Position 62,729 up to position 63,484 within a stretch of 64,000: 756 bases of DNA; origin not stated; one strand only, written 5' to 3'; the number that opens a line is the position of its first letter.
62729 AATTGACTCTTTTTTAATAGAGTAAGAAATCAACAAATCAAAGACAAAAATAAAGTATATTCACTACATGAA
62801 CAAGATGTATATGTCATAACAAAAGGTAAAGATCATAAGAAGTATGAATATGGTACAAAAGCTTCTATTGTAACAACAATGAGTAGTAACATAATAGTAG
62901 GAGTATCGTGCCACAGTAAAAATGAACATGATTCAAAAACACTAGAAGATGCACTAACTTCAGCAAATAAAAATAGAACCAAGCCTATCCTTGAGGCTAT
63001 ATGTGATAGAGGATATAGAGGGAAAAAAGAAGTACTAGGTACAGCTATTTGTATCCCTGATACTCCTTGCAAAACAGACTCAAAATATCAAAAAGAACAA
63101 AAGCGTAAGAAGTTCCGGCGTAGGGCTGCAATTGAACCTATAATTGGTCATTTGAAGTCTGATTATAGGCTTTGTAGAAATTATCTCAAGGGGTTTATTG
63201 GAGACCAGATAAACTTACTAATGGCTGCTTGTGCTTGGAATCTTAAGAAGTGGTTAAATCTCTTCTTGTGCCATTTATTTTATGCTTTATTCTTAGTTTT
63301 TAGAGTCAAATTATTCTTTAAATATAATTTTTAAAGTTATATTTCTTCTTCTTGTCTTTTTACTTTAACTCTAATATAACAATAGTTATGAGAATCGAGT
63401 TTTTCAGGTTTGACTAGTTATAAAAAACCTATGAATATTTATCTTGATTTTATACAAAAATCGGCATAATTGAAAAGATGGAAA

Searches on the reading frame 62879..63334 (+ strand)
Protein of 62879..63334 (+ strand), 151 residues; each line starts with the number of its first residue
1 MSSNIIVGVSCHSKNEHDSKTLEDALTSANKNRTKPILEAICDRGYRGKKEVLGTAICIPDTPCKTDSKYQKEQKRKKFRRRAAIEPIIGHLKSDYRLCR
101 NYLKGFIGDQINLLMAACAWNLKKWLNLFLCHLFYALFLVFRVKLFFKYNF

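Call 45: search_protein_families(library=pfam, proteins=[window:62879-63334:+], max_evalue=0.001)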
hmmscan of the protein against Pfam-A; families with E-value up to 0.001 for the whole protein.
window:62879-63334:+ (151 aa): 3 families
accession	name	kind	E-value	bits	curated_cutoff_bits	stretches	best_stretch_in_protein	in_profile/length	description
PF01609.27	DDE_Tnp_1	-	3.3e-12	47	23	1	4-122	47-200/200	Transposase DDE domain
PF13751.12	DDE_Tnp_1_6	-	3.4e-06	27.8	25.1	1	66-126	64-125/125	Transposase DDE domain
PF13359.12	DDE_Tnp_4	-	0.00049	20.2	24.8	1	17-119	54-154/158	DDE superfamily endonuclease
